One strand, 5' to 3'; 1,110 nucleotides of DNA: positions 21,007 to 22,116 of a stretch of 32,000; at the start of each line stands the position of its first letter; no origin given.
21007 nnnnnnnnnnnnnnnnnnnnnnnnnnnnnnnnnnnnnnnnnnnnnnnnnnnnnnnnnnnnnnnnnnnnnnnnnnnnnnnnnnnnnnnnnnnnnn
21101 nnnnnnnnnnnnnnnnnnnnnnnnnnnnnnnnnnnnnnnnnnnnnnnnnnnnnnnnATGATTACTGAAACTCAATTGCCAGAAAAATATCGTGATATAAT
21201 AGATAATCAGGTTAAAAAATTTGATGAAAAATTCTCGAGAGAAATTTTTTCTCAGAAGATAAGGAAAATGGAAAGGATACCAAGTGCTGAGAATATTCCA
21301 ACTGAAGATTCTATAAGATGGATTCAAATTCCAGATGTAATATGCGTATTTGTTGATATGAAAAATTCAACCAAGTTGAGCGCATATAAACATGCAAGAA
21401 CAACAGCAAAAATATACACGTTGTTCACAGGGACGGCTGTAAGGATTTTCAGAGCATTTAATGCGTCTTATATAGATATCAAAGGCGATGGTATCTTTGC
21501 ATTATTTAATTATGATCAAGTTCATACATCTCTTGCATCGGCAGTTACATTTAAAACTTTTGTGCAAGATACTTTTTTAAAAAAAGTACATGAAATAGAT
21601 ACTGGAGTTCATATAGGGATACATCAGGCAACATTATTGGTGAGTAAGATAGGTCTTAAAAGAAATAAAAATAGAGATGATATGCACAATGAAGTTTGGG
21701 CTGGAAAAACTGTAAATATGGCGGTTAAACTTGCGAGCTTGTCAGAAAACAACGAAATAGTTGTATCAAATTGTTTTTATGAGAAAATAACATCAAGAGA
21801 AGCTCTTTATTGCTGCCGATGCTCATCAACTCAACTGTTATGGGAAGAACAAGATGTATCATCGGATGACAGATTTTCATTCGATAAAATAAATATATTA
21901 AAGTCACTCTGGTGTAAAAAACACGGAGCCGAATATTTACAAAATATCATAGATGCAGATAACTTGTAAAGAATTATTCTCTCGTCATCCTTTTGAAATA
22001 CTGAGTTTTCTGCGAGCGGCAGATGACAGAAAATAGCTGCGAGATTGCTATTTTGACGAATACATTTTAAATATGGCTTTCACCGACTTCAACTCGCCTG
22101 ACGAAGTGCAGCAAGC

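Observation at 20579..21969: Low-GC two-gene cassette: 3-TM protein plus class III nucleotidyl-cyclase homologue (Pycsar-like abortive-infection candidate, possibly a new variant)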

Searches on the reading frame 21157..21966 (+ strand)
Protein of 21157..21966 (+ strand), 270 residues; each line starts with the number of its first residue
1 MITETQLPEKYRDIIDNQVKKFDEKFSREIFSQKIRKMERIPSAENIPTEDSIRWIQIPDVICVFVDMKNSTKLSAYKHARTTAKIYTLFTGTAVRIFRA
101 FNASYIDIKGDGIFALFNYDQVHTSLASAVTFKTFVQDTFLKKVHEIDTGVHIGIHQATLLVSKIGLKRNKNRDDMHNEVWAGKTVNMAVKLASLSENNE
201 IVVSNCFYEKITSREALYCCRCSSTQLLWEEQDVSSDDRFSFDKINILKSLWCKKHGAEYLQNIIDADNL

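Call 4: search_protein_families(library=pfam, proteins=[window:21157-21966:+], max_evalue=1)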
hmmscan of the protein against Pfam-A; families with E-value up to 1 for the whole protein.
window:21157-21966:+ (270 aa): 2 families
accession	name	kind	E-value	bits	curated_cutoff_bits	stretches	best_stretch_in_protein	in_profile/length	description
PF00211.25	Guanylate_cyc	-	2.6e-07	30.9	21.9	1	59-212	7-156/183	Adenylate and Guanylate cyclase catalytic domain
PF18638.7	CyRPA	-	0.0062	16.3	38.1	1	167-239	42-115/315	Cysteine-Rich Protective Antigen 6 bladed domain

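Call 5: search_protein_families(library=padloc, proteins=[window:21157-21966:+], max_evalue=1)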
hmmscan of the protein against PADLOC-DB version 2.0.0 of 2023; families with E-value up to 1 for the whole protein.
window:21157-21966:+ (270 aa): 11 families
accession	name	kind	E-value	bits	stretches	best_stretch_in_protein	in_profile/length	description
PDLC00763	PycC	-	1.5e-113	376.6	1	1-269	1-266/268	Pycsar cyclase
PDLC02369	PycC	-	3.9e-88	293.2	1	15-268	6-247/248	-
PDLC02367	PycC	-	5.2e-24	82.9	1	34-231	20-207/226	-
PDLC02368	PycC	-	7.8e-23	79.3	1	22-230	4-218/234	-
PDLC00766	PycC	-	4.1e-18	63.7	1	34-236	20-216/232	Pycsar cyclase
PDLC02370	PycC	-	1.8e-08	32.1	1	61-218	82-245/340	-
PDLC00764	PycC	-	1e-06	26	1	28-219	62-261/449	Pycsar cyclase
PDLC00765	PycC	-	1.6e-06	25.5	1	21-213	217-414/477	Pycsar cyclase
PDLC00767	PycC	-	3.1e-06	24.8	1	61-242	93-286/337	Pycsar cyclase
PDLC02366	PycC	-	6.2e-05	20.1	1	32-215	21-205/486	-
PDLC00761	PycC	-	0.0011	15.9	1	60-148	105-199/438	Pycsar cyclase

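Call 6: search_protein_families(library=ncbifam, proteins=[window:21157-21966:+], max_evalue=1)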
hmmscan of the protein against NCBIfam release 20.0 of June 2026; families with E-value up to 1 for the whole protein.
window:21157-21966:+ (270 aa): 0 families

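Call 7: search_solved_structures(query=window:21157-21966:+, max_evalue=1, show_alignments=3)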
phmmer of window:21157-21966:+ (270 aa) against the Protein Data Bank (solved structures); distinct sequences matched with E-value up to 1: 2.
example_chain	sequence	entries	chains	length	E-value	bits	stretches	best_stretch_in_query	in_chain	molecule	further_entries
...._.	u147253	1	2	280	2.1e-66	227.3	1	24-269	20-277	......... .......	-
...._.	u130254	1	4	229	1.7e-05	27.7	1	35-210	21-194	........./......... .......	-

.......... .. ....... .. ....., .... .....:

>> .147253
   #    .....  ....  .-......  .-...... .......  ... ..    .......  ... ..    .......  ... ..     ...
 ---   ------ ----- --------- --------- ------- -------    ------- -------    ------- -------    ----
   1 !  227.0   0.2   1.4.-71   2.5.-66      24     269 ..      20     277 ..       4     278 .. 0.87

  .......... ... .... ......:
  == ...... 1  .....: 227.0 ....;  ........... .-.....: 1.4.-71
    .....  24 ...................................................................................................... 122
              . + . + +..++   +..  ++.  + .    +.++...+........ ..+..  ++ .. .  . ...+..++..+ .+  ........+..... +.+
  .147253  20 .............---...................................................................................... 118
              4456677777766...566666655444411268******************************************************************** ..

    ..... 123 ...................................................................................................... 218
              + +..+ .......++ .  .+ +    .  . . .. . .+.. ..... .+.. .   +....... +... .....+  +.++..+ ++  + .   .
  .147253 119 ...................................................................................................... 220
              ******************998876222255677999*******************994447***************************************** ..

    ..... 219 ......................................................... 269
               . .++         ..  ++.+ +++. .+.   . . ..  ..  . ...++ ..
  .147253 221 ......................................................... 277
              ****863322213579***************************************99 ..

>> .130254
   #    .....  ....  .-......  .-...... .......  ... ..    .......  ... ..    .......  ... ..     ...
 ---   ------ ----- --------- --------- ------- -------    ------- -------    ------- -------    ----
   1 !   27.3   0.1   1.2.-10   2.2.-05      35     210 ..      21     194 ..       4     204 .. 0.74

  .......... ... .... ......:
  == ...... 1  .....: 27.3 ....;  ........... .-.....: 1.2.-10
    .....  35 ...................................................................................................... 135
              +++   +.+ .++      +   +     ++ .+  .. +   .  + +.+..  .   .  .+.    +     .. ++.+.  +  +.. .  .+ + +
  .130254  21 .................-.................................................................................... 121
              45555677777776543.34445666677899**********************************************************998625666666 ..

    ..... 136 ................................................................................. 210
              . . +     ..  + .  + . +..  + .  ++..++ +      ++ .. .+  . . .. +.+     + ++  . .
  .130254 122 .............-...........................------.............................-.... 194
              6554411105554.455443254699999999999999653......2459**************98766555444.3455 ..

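Call 15: find_encoding_contigs(protein=window:21157-21966:+, flank=10000, max_places=6)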
Protein window:21157-21966:+ (270 aa): 2 contigs read that carry it; 1 place shown.
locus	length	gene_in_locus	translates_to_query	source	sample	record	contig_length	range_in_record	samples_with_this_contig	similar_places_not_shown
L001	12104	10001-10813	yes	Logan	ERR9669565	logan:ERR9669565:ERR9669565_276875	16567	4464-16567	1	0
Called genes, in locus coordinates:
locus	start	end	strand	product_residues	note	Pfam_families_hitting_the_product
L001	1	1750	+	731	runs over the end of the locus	PF00989:PAS (weak), PF08448:PAS_4, PF00989:PAS, PF08448:PAS_4, PF13426:PAS_9, PF08447:PAS_3, PF00512:HisKA, PF02518:HATPase_c, +2 more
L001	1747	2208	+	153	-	PF00072:Response_reg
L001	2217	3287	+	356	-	PF01171:ATP_bind_3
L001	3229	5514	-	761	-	PF13646:HEAT_2 (weak), PF00027:cNMP_binding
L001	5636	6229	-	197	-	PF02545:Maf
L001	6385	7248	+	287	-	PF01551:Peptidase_M23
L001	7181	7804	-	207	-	PF13521:AAA_28 (weak), PF02223:Thymidylate_kin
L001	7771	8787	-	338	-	PF04166:PdxA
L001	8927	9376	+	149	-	PF02580:Tyr_Deacylase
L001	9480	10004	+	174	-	PF18967:PycTM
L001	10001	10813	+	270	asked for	PF00211:Guanylate_cyc (weak)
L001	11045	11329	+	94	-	-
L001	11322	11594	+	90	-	PF12441:CopG_antitoxin (weak)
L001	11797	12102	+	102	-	?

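Call 16: find_homologous_proteins(query=window:21157-21966:+, max_evalue=0.00001)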
Query window:21157-21966:+ (270 aa): 512 proteins with E <= 0.00001 among 804 candidates; the best 120 are listed.
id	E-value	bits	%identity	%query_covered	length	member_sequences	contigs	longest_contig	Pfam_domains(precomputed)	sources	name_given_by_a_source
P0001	1.7e-177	606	100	100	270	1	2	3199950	PF00211.26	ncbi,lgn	ncbi:Guanylate cyclase domain-containing protein [Candidatus Electronema halotolerans]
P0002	2.7e-153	527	85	100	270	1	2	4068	PF00211.26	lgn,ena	-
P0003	7.1e-117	407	69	99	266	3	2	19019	PF00211.26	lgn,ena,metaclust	metaclust:\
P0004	1.0e-104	368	64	100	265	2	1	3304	PF00211.26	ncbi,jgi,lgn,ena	-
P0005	2.5e-104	366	63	99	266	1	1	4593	PF00211.26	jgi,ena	-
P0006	4.9e-104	365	64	99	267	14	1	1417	PF00211.26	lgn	-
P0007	1.3e-103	364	61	99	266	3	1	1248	PF00211.26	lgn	-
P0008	1.7e-103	364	62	99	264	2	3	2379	PF00211.26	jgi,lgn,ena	-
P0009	2.3e-103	363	61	99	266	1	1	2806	PF00211.26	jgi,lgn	-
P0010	8.9e-103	361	62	99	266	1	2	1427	PF00211.26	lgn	-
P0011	1.5e-102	360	61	99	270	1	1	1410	PF00211.26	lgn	-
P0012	1.7e-102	360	63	99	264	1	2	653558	PF00211.26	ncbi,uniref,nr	ncbi:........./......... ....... domain-containing protein [Salinicola avicenniae]|uniref:adenylate/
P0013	2.1e-102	360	61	99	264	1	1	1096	PF00211.26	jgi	jgi:class 3 adenylate cyclase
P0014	2.8e-102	360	62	99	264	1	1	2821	PF00211.26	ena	-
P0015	1.4e-101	357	63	99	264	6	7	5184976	PF00211.26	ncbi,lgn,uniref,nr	ncbi:TPA: hypothetical protein RQL25_004581 [Vibrio vulnificus]|uniref:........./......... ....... d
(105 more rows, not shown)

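Call 19: find_related_loci(query=A1, collection=genome_contigs, flank=6000)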
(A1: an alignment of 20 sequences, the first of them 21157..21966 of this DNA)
Query A1 (270 aa) in genome_contigs; peptide patterns used: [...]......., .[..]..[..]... (x = any residue, [..] = any of these).
105 stretches matched a pattern; 80 encode a relative of the query (tblastn E <= 1e-3); 80 distinct loci.
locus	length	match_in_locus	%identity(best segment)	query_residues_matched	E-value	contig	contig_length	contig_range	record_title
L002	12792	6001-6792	63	1-268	2e-112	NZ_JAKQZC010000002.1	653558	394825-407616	Salinicola avicenniae strain S1-1-2 NODE_2_length_653558_cov_94.764845_cov_94.764845, whole genome shotgun sequence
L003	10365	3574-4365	61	1-268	2e-110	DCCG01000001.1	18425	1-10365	MAG TPA_asm: Thalassolituus sp. UBA1087 UBA1087_contig_43371, whole genome shotgun sequence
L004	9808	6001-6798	59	1-270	4e-108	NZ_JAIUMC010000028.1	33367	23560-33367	MAG: Natronospirillum sp. isolate PBR18_bin05A bin05A.contig0027, whole genome shotgun sequence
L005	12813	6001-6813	59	1-269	6e-108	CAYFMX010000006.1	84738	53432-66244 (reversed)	MAG TPA_asm: uncultured Piscirickettsiaceae bacterium isolate ERP019367_co2_103 genome assembly, contig: NODE_298_length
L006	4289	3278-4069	60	1-268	9e-108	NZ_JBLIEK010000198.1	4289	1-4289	MAG: Psychromonas sp. isolate 3300053697_64 Ga0535652_0033173, whole genome shotgun sequence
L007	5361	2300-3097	49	1-268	3e-87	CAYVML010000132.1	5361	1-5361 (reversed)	MAG TPA_asm: uncultured Dehalococcoidales bacterium isolate SRP214966_co5_15 genome assembly, contig: NODE_17852_length_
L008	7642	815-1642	48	1-269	4e-84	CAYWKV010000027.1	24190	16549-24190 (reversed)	MAG TPA_asm: uncultured Gammaproteobacteria bacterium isolate SRP144015_co1_99 genome assembly, contig: NODE_1068_length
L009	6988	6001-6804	51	1-269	2e-83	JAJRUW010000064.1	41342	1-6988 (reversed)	MAG: Candidatus Neomarinimicrobiota bacterium isolate Dive96_bin10.244 k141_2733179, whole genome shotgun sequence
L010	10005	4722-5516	49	2-268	1e-82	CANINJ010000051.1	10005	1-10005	MAG: Bacteroidetes bacterium isolate RH-14apr17-409 genome assembly, contig: RH-14apr17-C19456, whole genome shotgun seq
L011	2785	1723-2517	49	2-268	9e-84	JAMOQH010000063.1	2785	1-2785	MAG: bacterium isolate 4559-240_metabat2_scaf2bin.066 4559-240_scaffold_22163_c1, whole genome shotgun sequence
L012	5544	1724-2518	47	1-268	5e-82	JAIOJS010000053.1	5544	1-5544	MAG: Thermoanaerobaculia bacterium isolate MAG_62 contig_33080, whole genome shotgun sequence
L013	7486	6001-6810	48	1-268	6e-82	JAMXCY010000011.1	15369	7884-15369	MAG: Candidatus Omnitrophota bacterium isolate MohnsGC05_bin023 NODE_11_length_15369_cov_6.100706, whole genome shotgun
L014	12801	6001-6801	48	1-269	4e-82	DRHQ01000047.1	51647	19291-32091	MAG TPA_asm: Candidatus Aminicenantes bacterium isolate HyVt-373 HyVt-373_k145_308493, whole genome shotgun sequence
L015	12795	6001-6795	47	2-268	3e-81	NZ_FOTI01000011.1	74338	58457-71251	Halanaerobium salsuginis strain ATCC 51327, whole genome shotgun sequence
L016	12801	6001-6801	48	2-270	8e-81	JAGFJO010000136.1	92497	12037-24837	MAG: Deltaproteobacteria bacterium isolate mag.25 k127_1390917, whole genome shotgun sequence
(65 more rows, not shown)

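Call 32: find_encoding_contigs(protein=P0002, flank=5000, max_places=4)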
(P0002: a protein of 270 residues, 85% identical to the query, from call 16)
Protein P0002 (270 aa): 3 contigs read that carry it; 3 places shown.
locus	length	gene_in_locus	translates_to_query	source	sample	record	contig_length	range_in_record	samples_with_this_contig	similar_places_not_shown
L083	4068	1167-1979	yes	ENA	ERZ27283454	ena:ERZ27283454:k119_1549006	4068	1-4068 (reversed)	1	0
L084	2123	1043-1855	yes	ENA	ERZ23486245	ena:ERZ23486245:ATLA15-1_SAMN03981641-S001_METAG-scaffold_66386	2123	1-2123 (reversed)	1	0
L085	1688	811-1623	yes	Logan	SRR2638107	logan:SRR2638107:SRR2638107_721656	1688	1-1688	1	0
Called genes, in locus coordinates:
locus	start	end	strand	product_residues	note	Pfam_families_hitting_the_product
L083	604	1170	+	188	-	PF18967:PycTM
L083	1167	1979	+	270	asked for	PF00211:Guanylate_cyc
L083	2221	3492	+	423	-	PF13458:Peripla_BP_6, PF13433:Peripla_BP_5, PF01094:ANF_receptor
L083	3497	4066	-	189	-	?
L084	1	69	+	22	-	?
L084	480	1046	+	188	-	PF18967:PycTM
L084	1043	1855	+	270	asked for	PF00211:Guanylate_cyc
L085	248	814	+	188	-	PF18967:PycTM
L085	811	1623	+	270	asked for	PF00211:Guanylate_cyc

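Call 39: search_dna_similar(query=window:21157-21966:+, collection=plasmids, mode=protein, max_rows=15)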
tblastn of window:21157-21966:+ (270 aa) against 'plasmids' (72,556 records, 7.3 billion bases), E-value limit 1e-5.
Records with a match: 15; places in all: 15; records where one place covers at least 80% of the query: 12.
Best place of each record, by identity: <60% 15.
By first word of the organism name: Arthrobacter 5; Mycobacterium 4; Curtobacterium 2; Paenibacillus 2; Paenarthrobacter 1; Ornithinimicrobium 1.
By predicted mobility (MOB-suite, as given by PLSDB): conjugative 6; non-mobilizable 5; mobilizable 4.
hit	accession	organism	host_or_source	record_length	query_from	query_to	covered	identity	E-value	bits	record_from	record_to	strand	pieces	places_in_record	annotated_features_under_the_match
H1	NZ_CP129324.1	Mycobacterium marinum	Dead fish from aquarium in Philadelphia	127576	47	267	82%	33.9%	6e-31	128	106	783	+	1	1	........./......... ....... domain-containing protein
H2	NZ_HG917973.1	Mycobacterium marinum E11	-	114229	47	267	82%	33.9%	8e-31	127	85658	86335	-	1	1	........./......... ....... domain-containing protein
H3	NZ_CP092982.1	Mycobacterium marinum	Oncorhynchus kisutch,whole organism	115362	47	267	82%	33.9%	8e-31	127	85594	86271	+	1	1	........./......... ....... domain-containing protein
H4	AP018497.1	Mycobacterium marinum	-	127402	47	267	82%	33.9%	8e-31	127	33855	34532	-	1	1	hypothetical protein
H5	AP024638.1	Arthrobacter sp. NtRootC7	Nicotiana tabacum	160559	37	265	85%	32.3%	1e-33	136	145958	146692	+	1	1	hypothetical protein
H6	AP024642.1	Arthrobacter sp. NtRootD5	Nicotiana tabacum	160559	37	265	85%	32.3%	1e-33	136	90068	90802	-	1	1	hypothetical protein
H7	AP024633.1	Arthrobacter sp. NtRootA2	Nicotiana tabacum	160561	37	265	85%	32.3%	1e-33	136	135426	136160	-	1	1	hypothetical protein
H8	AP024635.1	Arthrobacter sp. NtRootA4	Nicotiana tabacum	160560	37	265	85%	32.3%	1e-33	136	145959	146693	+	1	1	hypothetical protein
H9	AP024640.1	Arthrobacter sp. NtRootC45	Nicotiana tabacum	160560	37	265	85%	32.3%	1e-33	136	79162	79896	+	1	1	hypothetical protein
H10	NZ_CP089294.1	Paenarthrobacter nicotinovorans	-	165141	37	265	85%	32.3%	1e-33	136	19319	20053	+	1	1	hypothetical protein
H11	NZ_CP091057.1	Ornithinimicrobium sp. INDO-MA30-4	Etmopterus lucifer,Cultured ...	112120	42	265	83%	31.9%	2e-32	132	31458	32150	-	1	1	hypothetical protein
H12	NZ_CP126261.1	Curtobacterium sp. MCJR17_020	-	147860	46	268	83%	31.8%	1e-32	133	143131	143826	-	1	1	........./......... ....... domain-containing protein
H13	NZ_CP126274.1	Curtobacterium sp. MCBD17_040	-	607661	51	265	80%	27.3%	4e-25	111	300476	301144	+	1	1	hypothetical protein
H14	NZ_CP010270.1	Paenibacillus polymyxa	-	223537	63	263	74%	26.3%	9e-6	54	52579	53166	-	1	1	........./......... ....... domain-containing protein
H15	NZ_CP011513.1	Paenibacillus peoriae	cell culture,soil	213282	63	193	49%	29.4%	5e-6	55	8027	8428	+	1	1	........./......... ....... domain-containing protein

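Call 40: search_dna_similar(query=window:21157-21966:+, collection=phages, mode=protein, max_rows=10)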
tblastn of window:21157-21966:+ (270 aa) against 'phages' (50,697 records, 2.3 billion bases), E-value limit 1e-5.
Records with a match: 1; places in all: 1; records where one place covers at least 80% of the query: 0.
Best place of each record, by identity: <60% 1.
By first word of the organism name: Ruminococcus 1.
By host as written in the record: Ruminococcus sp. 1.
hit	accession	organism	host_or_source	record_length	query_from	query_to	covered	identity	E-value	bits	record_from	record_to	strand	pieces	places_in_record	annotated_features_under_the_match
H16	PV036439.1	Ruminococcus phage NatCom_28274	Ruminococcus sp.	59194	20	212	71%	26.2%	3e-8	60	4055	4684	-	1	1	hypothetical protein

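Call 55: predict_structure(alignment_id=A1)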
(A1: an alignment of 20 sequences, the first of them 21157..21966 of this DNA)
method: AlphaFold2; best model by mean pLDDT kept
length: 270 residues; sequences in the alignment: 20
mean_pLDDT: 88.6   pTM: 0.86
mean pLDDT of the five models: 88.6, 88.3, 87.3, 84.4, 83.2
residues with pLDDT >= 90: 173; 70-90: 73; 50-70: 21; < 50: 3
segments of 3 or more residues with pLDDT < 50: 173-175
pLDDT, mean of each block of 10 residues (from residue 1): 89 89 76 84 80 81 95 87 92 97 90 94 98 97 87 96 67 54 82 94 97 95 92 95 96 95 94
secondary structure, 60 per line:
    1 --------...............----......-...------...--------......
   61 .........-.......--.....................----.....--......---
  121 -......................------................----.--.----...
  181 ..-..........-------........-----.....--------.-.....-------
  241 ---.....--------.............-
elements in order: H9-23 H28-33 E35-37 E55-69 H71-77 H80-100 E105-109 E112-117 H122-143 E150-165 E178-182 H184-193 E201-204 H205-208 H214-217 E229-233 E244-248 H257-269

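Call 57: fold_search(model_id=the predicted structure, library=pdb)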
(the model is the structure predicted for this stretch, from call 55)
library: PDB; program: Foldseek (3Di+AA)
matches with E <= 10: 775; with E <= 0.001: 183
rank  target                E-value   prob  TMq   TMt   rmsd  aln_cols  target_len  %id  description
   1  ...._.                1.0e-28  1.00  0.82  0.85   3.1       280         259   41  Crystal structure of a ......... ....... from Anabaena sp. (released 2024-07-03)
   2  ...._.                2.3e-14  1.00  0.71  0.83   3.0       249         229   19  Crystal structure of a bacterial cyclic UMP synthase from Burkholderia cepacia LK29 (released 2021-10-13)
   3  3r5g_B                1.9e-11  1.00  0.56  0.75   3.8       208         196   17  Crystal structure of the adenylyl cyclase CyaB from P. aeruginosa (released 2012-01-11)
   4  3r5g_A                3.2e-11  1.00  0.55  0.73   4.9       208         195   17  Crystal structure of the adenylyl cyclase CyaB from P. aeruginosa (released 2012-01-11)
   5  2w01_C                7.4e-11  1.00  0.56  0.73   3.3       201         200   16  Crystal structure of the guanylyl cyclase Cya2 (released 2008-09-30)
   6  9u3p_A                1.3e-10  1.00  0.55  0.32  13.9       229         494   16  Cryo-EM structure of human AC9-Gs complex (soluble domain) (released 2025-06-11)
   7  6fht_B                1.7e-10  1.00  0.59  0.23   3.4       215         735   16  Crystal structure of an artificial phytochrome regulated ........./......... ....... in its dark adapted Pr form (released 2018-04-18)
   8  2w01_B                1.7e-10  1.00  0.55  0.74   3.3       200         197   16  Crystal structure of the guanylyl cyclase Cya2 (released 2008-09-30)
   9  6fht_A                1.9e-10  1.00  0.55  0.22   3.3       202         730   17  Crystal structure of an artificial phytochrome regulated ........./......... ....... in its dark adapted Pr form (released 2018-04-18)
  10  1wc3_B                2.3e-10  1.00  0.54  0.73   3.7       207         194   17  Soluble adenylyl cyclase CyaC from S. platensis in complex with alpha, beta-methylene-ATP and Strontium (released 2004-12-20)
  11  1wc1_A                2.3e-10  1.00  0.53  0.71   4.2       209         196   17  Soluble adenylyl cyclase CyaC from S. platensis in complex with Rp- ATPalphaS (released 2004-12-20)
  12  2w01_D                2.9e-10  1.00  0.59  0.78   3.4       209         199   14  Crystal structure of the guanylyl cyclase Cya2 (released 2008-09-30)
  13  1wc4_B                2.9e-10  1.00  0.54  0.72   3.6       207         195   17  Soluble adenylyl cyclase CyaC from S. platensis in complex with alpha, beta-methylene-ATP and Europium (released 2004-12-20)
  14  1wc1_B                3.1e-10  1.00  0.53  0.72   4.2       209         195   17  Soluble adenylyl cyclase CyaC from S. platensis in complex with Rp- ATPalphaS (released 2004-12-20)
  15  1wc0_A                3.3e-10  1.00  0.54  0.71   3.7       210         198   17  Soluble adenylyl cyclase CyaC from S. platensis in complex with alpha, beta-methylene-ATP (released 2004-12-20)
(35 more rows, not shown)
